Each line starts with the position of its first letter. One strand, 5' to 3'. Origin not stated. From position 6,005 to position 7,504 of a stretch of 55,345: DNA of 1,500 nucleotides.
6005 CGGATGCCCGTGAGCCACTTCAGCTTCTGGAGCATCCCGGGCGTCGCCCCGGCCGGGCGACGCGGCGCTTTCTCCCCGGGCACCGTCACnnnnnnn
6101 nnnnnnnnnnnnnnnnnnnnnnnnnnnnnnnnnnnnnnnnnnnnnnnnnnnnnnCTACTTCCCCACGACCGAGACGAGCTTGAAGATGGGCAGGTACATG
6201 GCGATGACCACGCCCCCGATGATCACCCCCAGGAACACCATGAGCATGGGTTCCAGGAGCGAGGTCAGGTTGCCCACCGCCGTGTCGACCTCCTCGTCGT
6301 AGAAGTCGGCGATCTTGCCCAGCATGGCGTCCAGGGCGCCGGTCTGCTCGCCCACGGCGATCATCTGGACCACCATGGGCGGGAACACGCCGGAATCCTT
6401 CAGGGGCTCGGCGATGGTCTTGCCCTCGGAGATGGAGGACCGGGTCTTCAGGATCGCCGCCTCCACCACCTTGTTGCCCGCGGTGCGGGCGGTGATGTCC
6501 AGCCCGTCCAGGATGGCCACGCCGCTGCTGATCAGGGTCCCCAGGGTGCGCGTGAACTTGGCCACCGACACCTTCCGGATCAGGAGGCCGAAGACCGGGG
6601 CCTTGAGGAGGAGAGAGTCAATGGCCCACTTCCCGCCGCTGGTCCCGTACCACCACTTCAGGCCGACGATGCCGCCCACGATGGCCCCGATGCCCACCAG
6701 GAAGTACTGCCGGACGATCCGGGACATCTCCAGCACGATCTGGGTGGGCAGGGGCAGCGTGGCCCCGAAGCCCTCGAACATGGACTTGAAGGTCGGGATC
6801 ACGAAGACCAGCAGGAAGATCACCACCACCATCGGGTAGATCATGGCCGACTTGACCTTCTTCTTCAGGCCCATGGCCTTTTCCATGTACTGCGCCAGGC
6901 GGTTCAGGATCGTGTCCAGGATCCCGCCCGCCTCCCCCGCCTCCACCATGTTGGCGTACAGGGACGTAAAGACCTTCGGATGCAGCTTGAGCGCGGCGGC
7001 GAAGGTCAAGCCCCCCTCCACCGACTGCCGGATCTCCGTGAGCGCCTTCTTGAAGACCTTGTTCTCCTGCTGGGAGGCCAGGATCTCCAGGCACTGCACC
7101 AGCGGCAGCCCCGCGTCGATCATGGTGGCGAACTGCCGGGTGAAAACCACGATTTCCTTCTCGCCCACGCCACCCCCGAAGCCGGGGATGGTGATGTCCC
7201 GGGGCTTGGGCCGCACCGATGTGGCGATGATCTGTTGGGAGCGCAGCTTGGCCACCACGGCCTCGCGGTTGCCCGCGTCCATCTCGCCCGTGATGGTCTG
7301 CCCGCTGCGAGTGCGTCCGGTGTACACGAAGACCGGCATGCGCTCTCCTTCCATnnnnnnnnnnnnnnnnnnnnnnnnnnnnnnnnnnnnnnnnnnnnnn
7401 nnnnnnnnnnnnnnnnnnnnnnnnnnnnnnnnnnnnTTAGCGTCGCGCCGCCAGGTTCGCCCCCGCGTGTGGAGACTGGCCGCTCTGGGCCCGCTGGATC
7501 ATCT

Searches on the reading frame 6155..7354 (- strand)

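Call 30: search_protein_families(library=pfam, proteins=[window:6155-7354:-], max_evalue=0.0001)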
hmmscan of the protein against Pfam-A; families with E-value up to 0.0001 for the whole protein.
window:6155-7354:- (399 aa): 1 family
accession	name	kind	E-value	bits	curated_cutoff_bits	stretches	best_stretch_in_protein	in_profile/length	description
PF00482.28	T2SSF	-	9.4e-65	216.7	25.2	2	71-189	1-120/125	Type II secretion system (T2SS), protein F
